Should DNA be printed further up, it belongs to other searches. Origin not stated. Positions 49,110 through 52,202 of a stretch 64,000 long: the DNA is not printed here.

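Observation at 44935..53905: Translationally coupled operon: amidase-like hydrolase + TPR/FG-GAP lipoprotein + membrane-anchored pentaheme-TPR cytochrome + CRTAC1-type propeller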

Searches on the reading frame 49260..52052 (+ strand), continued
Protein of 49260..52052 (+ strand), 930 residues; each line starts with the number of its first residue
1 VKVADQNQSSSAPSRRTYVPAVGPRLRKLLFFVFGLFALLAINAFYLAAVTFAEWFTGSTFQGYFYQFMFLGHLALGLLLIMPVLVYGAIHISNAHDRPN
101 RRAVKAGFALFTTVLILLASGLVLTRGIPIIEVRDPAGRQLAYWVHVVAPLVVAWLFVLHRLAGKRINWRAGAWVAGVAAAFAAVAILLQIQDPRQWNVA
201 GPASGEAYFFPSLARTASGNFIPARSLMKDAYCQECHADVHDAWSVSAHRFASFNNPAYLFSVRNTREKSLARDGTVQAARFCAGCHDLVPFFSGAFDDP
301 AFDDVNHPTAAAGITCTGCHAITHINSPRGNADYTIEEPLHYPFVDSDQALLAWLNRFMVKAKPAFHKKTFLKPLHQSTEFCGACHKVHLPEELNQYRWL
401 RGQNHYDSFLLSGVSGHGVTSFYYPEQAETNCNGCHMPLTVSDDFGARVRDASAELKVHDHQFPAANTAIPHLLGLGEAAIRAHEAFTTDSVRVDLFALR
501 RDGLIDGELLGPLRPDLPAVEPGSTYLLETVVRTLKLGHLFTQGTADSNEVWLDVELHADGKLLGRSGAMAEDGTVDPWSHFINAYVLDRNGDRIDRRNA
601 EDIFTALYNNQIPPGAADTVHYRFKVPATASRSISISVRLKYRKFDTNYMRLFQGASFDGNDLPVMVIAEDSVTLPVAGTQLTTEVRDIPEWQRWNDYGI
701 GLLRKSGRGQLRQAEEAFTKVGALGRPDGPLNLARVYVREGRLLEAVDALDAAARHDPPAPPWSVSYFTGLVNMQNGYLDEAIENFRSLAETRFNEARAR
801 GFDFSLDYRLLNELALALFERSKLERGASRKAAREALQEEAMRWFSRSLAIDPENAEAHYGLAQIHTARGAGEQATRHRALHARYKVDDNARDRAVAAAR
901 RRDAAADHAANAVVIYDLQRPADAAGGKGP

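Call 42: predict_structure(alignment_id=A1)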
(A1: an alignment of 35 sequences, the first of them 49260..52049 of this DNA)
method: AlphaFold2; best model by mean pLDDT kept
length: 930 residues; sequences in the alignment: 35
mean_pLDDT: 91.6   pTM: 0.88
mean pLDDT of the five models: 91.6, 90.0, 90.0, 88.9, 88.1
residues with pLDDT >= 90: 734; 70-90: 158; 50-70: 23; < 50: 15
segments of 3 or more residues with pLDDT < 50: 6-11, 925-928
pLDDT, mean of each block of 10 residues (from residue 1): 52 61 91 91 90 86 89 94 96 90 93 96 85 84 94 94 84 81 83 60 81 91 93 94 94 94 92 92 95 92 92 95 95 94 91 92 89 93 95 92 93 96 95 92 91 92 86 92 90 97 95 92 97 95 87 96 93 94 96 93 94 97 96 96 95 93 95 93 79 97 94 98 98 98 98 97 98 98 98 97 98 99 95 98 98 98 98 98 95 97 96 93 52
secondary structure, 60 per line:
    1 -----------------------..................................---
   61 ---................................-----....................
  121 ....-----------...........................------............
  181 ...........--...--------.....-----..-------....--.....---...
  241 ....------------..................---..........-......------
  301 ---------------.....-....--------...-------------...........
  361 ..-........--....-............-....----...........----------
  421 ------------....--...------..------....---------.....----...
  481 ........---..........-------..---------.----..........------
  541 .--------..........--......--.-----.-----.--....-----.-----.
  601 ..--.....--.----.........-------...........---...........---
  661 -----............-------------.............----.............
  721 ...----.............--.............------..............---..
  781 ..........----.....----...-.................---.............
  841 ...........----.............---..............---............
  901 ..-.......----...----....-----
elements in order (helices of 4 or more, strands of 3 or more residues): H24-57 H64-95 H101-124 H136-162 H169-191 H205-209 H224-227 H230-234 H238-244 H257-274 H278-287 H289-294 H316-320 E322-325 E334-336 H350-362 H364-371 H374-377 H379-386 E387-390 H392-395 E400-404 H405-410 H433-436 E439-441 E456-459 H469-473 H478-488 E492-501 E525-534 E550-559 E562-567 E585-588 E605-609 E617-625 E633-643 H647-657 E666-677 H691-703 H708-723 H728-740 H743-755 H762-775 H779-790 H795-799 H808-824 H828-851 H856-868 H872-885 H889-902 H904-910 E915-917 H922-925

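Call 45: fold_search(model_id=the predicted structure, library=pdb)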
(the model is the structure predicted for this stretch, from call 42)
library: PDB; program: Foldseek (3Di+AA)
matches with E <= 10: 1176; with E <= 0.001: 46
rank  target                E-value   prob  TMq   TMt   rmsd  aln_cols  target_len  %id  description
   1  3ash_A                4.7e-05  1.00  0.16  0.75   4.0       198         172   19  MamA D159K mutant 1 (released 2011-07-20)
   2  9qhc_A                4.7e-05  1.00  0.14  0.39  13.7       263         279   19  Crystal structure of 8-repeat CTPR protein with eliminated coordination sites (released 2025-10-22)
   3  3as5_A                1.0e-04  1.00  0.16  0.68   4.0       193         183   20  MamA AMB-1 P212121 (released 2011-07-20)
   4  8chy                  1.2e-04  1.00  0.14  0.37   8.9       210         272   21  Crystal structure of an 8-repeat consensus TPR superhelix with Zinc. (released 2024-02-21)
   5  9qhc_B                1.4e-04  1.00  0.15  0.39   8.6       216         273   20  Crystal structure of 8-repeat CTPR protein with eliminated coordination sites (released 2025-10-22)
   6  3as4                  1.5e-04  1.00  0.16  0.75   4.0       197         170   19  MamA AMB-1 C2221 (released 2011-07-20)
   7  9qhb                  2.0e-04  1.00  0.14  0.38   8.7       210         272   20  Crystal structure of 16-repeat CTPR protein with eliminated coordination sites (released 2025-10-22)
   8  3asf_A                2.1e-04  1.00  0.16  0.74   4.1       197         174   18  MamA MSR-1 C2 (released 2011-07-20)
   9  3vty_D                2.5e-04  1.00  0.15  0.72   3.8       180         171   15  Crystal structure of MamA (released 2012-10-31)
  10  3vtx_A                2.5e-04  1.00  0.16  0.72   3.9       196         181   15  Crystal structure of MamA protein (released 2012-10-31)
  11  3asg_A                2.7e-04  1.00  0.16  0.70   3.8       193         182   19  MamA D159K mutant 2 (released 2011-07-20)
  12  6eou                  2.8e-04  1.00  0.15  0.35   8.4       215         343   21  O-GlcNAc transferase TPR domain with the intellectual disability associated mutation L254F (released 2018-05-09)
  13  1w3b_A                2.9e-04  1.00  0.15  0.32  11.2       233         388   20  The superhelical TPR domain of O-linked GlcNAc transferase reveals structural similarities to importin alpha. (released 2004-09-09)
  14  3as5_B                3.2e-04  1.00  0.16  0.80   3.2       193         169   20  MamA AMB-1 P212121 (released 2011-07-20)
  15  3r9a_B                3.3e-04  1.00  0.13  0.38  10.6       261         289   19  Human alanine-glyoxylate aminotransferase in complex with the TPR domain of human PEX5P (released 2011-05-11)
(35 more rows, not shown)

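Call 46: search_protein_families(library=pfam, alignment_id=A1, max_evalue=1)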
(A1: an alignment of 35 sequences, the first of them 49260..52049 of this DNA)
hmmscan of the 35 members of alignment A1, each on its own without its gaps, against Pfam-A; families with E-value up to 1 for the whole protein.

A. member 1, window:49260-52049:+ (930 aa): 21 families
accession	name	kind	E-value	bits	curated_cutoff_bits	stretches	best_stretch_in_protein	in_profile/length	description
PF14559.12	TPR_19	-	1.9e-09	38.2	25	2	840-876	9-45/68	Tetratricopeptide repeat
PF13414.12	TPR_11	-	5.3e-08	32.9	26.8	1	839-866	11-38/42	TPR repeat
PF07719.23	TPR_2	-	1.2e-05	25.5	27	1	732-758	6-32/34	Tetratricopeptide repeat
PF13435.11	Cytochrome_C554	-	2.3e-05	25.7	20.8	1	233-320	2-83/84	Cytochrome c554 and c-prime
PF13432.12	TPR_16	-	3.8e-05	24.5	32.7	2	731-789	1-57/65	Tetratricopeptide repeat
PF00515.34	TPR_1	-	0.00038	20.6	27.8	0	839-855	18-34/34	Tetratricopeptide repeat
PF14537.11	Cytochrom_c3_2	-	0.0007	20.4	25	0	232-322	8-66/79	Cytochrome c3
PF13428.12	TPR_14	-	0.00076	20.4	23.5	2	732-761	6-35/44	Tetratricopeptide repeat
PF13431.12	TPR_17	-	0.00076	20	24.4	1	845-869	2-26/34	Tetratricopeptide repeat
PF13181.12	TPR_8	-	0.0059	17.1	25.7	0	732-755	6-29/34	Tetratricopeptide repeat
PF14522.11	Cytochrome_C7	-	0.0064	16.7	24.8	2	229-320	12-66/67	Cytochrome c7 and related cytochrome c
PF23914.1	TPR_CcmH_CycH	-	0.016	15.5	42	0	838-881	66-109/158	Cytochrome c-type biogenesis protein H TPR domain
PF12773.13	DZR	-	0.054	14.1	27.3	0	278-326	10-37/45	Double zinc ribbon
PF13176.12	TPR_7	-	0.093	13.3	27.9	0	732-759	4-33/36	Tetratricopeptide repeat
PF22113.1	Mtrc-MtrF_II-IV_dom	-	0.12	12.3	30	0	231-323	82-166/176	Outer membrane cytochrome MtrC/MtrF-like, domains II/IV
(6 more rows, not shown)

B. families by the number of members that match (of 35 scanned): 108 families (the first 25 are shown)
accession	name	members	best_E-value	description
PF14522.11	Cytochrome_C7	35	2.8e-07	Cytochrome c7 and related cytochrome c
PF13435.11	Cytochrome_C554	34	1.6e-09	Cytochrome c554 and c-prime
PF22113.1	Mtrc-MtrF_II-IV_dom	34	2.7e-09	Outer membrane cytochrome MtrC/MtrF-like, domains II/IV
PF14559.12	TPR_19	33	3e-20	Tetratricopeptide repeat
PF13432.12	TPR_16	31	1.8e-17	Tetratricopeptide repeat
PF14537.11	Cytochrom_c3_2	30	1.4e-06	Cytochrome c3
PF07719.23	TPR_2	25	2.3e-22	Tetratricopeptide repeat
PF13428.12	TPR_14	25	1.3e-14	Tetratricopeptide repeat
PF13414.12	TPR_11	25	1.7e-13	TPR repeat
PF13181.12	TPR_8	23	2.8e-15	Tetratricopeptide repeat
PF13431.12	TPR_17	23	1.3e-11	Tetratricopeptide repeat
PF00515.34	TPR_1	21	6.9e-15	Tetratricopeptide repeat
PF13424.12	TPR_12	20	9.1e-15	Tetratricopeptide repeat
PF09699.15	Paired_CXXCH_1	20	0.0038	Doubled CXXCH motif (Paired_CXXCH_1)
PF16918.11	PknG_TPR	19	2e-09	Protein kinase G tetratricopeptide repeat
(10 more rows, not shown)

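Call 53: find_encoding_contigs(protein=P0197, flank=8000, max_places=3)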
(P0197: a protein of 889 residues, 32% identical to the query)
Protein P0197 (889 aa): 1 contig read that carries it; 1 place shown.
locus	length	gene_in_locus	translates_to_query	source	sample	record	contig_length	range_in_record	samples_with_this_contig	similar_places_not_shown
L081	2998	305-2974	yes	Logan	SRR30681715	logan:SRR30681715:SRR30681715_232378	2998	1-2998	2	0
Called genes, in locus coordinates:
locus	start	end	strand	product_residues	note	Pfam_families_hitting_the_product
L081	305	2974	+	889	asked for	PF22113:Mtrc-MtrF_II-IV_dom (faint), PF13435:Cytochrome_C554 (faint), PF14537:Cytochrom_c3_2 (faint), PF00515:TPR_1 (faint), PF07719:TPR_2 (faint), PF13414:TPR_11 (faint), PF13431:TPR_17 (faint), PF13432:TPR_16 (faint), +2 more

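Call 54: find_encoding_contigs(protein=P0168, flank=8000, max_places=2)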
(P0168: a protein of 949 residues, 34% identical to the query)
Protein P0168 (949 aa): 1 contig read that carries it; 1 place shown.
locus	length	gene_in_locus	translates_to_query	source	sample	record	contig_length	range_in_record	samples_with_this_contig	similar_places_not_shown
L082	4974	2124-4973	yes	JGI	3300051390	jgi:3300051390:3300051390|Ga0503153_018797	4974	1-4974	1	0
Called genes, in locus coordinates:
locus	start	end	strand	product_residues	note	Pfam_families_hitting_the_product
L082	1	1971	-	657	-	?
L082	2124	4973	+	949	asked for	PF22113:Mtrc-MtrF_II-IV_dom (faint)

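Call 55: find_encoding_contigs(protein=P0222, flank=8000, max_places=2)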
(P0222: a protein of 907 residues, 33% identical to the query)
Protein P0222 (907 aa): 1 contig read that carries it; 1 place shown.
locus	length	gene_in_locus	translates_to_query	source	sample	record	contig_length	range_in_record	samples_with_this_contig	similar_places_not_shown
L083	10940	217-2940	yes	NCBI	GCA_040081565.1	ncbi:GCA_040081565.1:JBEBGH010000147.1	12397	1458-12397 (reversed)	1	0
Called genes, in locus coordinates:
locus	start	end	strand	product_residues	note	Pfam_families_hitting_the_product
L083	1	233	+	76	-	PF07593:UnbV_ASPIC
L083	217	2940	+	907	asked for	PF13424:TPR_12 (faint), PF22113:Mtrc-MtrF_II-IV_dom (faint), PF13435:Cytochrome_C554 (weak), PF13371:TPR_9 (faint), PF00515:TPR_1 (faint), PF07719:TPR_2 (faint), PF23914:TPR_CcmH_CycH (weak), PF13432:TPR_16, +5 more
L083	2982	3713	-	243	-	PF08713:DNA_alkylation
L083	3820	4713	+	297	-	PF27100:DcsG_N, PF02955:GSH-S_ATP (weak)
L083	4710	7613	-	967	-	PF13510:Fer2_4, PF10588:NADH-G_4Fe-4S_3, PF12838:Fer4_7, PF14697:Fer4_21 (weak), PF22117:Fer4_Nqo3, PF04879:Molybdop_Fe4S4, PF00384:Molybdopterin, PF01568:Molydop_binding, +1 more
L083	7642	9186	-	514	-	PF01512:Complex1_51K, PF10589:NADH_4Fe-4S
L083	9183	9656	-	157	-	PF01257:2Fe-2S_thioredx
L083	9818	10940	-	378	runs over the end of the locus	PF03739:LptF_LptG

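Call 56: find_encoding_contigs(protein=P0259, flank=8000, max_places=2)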
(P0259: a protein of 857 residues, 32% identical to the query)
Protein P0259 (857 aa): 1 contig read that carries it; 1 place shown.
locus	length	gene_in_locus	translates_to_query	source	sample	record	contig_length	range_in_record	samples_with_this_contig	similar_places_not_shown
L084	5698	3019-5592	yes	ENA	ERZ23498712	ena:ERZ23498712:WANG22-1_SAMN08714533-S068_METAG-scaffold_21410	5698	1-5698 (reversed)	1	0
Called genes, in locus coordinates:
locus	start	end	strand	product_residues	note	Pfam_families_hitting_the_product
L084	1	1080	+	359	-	?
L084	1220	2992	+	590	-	PF01839:FG-GAP (faint), PF13517:FG-GAP_3, PF07593:UnbV_ASPIC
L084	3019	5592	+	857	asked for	PF23600:CdpA_N (weak), PF13435:Cytochrome_C554 (faint), PF13432:TPR_16 (faint), PF23914:TPR_CcmH_CycH (weak), PF12895:ANAPC3 (weak), PF14559:TPR_19 (weak), PF13424:TPR_12 (weak), PF14559:TPR_19 (weak), +4 more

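Call 57: find_encoding_contigs(protein=P0270, flank=8000, max_places=2)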
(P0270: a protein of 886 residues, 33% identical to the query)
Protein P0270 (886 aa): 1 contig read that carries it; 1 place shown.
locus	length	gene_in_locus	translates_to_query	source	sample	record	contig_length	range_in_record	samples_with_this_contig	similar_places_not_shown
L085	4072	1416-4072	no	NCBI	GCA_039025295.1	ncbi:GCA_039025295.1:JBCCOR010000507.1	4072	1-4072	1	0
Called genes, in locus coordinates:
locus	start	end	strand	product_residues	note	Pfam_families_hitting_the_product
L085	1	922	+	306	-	PF01747:ATP-sulfurylase, PF01583:APS_kinase, PF13671:AAA_33 (weak)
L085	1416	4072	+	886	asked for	PF14522:Cytochrome_C7 (faint), PF13435:Cytochrome_C554 (weak), PF13424:TPR_12 (weak), PF23914:TPR_CcmH_CycH (weak), PF13432:TPR_16, PF14559:TPR_19 (weak), PF13414:TPR_11 (weak), PF14559:TPR_19 (weak), +10 more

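Call 64: predict_structure(alignment_id=A3)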
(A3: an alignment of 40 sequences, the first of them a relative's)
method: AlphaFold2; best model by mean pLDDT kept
length: 741 residues; sequences in the alignment: 40
mean_pLDDT: 88.2   pTM: 0.86
mean pLDDT of the five models: 88.2, 87.5, 86.4, 84.0, 83.7
residues with pLDDT >= 90: 476; 70-90: 208; 50-70: 43; < 50: 14
segments of 3 or more residues with pLDDT < 50: 1-3, 732-741
pLDDT, mean of each block of 10 residues (from residue 1): 49 71 94 93 92 83 93 95 96 92 97 94 73 84 95 95 89 89 88 63 86 93 94 94 94 94 93 93 96 92 85 95 96 94 92 92 90 93 93 89 82 87 78 87 91 88 93 88 89 91 92 94 91 97 87 67 95 95 92 88 89 85 87 96 96 94 95 94 95 88 56 92 81 42 35
secondary structure, 60 per line:
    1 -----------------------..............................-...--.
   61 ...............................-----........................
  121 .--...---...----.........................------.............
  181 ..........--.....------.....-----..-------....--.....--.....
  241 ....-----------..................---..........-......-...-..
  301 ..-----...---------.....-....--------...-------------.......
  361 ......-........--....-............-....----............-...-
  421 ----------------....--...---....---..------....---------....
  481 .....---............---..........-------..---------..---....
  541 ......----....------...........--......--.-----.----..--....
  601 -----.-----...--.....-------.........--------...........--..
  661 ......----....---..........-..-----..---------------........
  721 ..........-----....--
elements in order (helices of 4 or more, strands of 3 or more residues): H24-53 H60-91 H97-121 H137-161 H168-190 H193-197 H204-208 H223-226 H229-233 H237-244 H256-273 H277-286 H288-293 H299-302 H320-324 E326-329 E338-340 H354-366 H368-375 H378-381 H383-390 E391-394 H396-399 E404-408 H409-415 H437-440 E443-445 E464-467 H477-485 H489-500 E504-513 E537-546 H551-554 E561-571 E574-579 E597-600 E617-621 E629-637 E646-656 H659-666 H671-674 E678-687 H713-730 H736-739
